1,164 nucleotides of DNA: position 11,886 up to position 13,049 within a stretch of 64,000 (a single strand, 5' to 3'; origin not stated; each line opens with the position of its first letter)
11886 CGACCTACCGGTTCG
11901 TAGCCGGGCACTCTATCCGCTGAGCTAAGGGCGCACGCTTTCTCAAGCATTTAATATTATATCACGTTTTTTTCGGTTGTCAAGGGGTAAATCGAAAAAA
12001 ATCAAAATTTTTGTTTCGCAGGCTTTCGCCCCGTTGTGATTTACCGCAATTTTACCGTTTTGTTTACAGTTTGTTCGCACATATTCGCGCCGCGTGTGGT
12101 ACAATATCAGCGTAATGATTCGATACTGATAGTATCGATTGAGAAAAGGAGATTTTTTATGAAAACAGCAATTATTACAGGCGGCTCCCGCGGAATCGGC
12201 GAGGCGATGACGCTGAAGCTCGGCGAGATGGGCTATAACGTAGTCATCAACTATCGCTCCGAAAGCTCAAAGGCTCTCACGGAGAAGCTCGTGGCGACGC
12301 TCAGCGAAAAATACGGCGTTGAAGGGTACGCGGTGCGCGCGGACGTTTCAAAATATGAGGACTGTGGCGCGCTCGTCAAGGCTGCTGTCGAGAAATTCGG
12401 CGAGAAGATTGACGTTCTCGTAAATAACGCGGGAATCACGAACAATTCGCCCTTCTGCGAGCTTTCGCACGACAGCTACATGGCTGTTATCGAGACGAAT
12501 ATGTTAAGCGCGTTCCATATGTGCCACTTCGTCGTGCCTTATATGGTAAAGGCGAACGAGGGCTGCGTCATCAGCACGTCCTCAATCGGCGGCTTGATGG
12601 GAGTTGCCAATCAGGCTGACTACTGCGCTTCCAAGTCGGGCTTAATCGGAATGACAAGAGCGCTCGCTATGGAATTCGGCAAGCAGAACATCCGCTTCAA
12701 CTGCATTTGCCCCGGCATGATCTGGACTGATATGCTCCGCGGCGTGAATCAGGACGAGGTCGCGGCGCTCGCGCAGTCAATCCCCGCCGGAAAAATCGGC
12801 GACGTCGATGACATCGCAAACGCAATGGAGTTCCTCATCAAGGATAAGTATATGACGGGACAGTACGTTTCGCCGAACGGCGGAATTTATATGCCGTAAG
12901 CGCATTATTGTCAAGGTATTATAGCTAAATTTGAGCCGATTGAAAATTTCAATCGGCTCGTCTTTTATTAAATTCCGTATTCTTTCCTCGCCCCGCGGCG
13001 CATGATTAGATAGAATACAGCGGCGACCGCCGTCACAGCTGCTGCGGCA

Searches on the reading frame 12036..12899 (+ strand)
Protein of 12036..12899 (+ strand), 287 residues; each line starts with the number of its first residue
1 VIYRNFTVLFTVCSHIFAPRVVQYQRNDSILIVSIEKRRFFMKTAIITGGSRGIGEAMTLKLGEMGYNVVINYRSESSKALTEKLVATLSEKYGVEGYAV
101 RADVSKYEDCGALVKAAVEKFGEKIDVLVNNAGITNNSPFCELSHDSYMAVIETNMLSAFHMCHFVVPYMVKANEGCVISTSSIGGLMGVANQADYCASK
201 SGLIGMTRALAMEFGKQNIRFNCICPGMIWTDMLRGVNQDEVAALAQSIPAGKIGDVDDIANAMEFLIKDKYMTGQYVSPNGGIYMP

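Call 20: search_protein_families(library=pfam, proteins=[window:12036-12899:+])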
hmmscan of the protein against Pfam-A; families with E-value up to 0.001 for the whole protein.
window:12036-12899:+ (287 aa): 5 families
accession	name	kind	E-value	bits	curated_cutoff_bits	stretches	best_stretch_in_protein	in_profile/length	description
PF13561.12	adh_short_C2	-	2.2e-58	198.1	27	1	52-284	6-235/236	Enoyl-(Acyl carrier protein) reductase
PF00106.31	adh_short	-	1.4e-56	191.5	26.6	1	43-241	1-194/195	short chain dehydrogenase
PF23441.1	SDR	-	1.7e-17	64.1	27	1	43-286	8-257/258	SDR-like rossmann domain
PF08659.16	KR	-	1.2e-15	58.4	22.6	1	44-201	2-154/180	KR domain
PF01370.27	Epimerase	-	0.00081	19.3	20.9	0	46-183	2-117/240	NAD dependent epimerase/dehydratase family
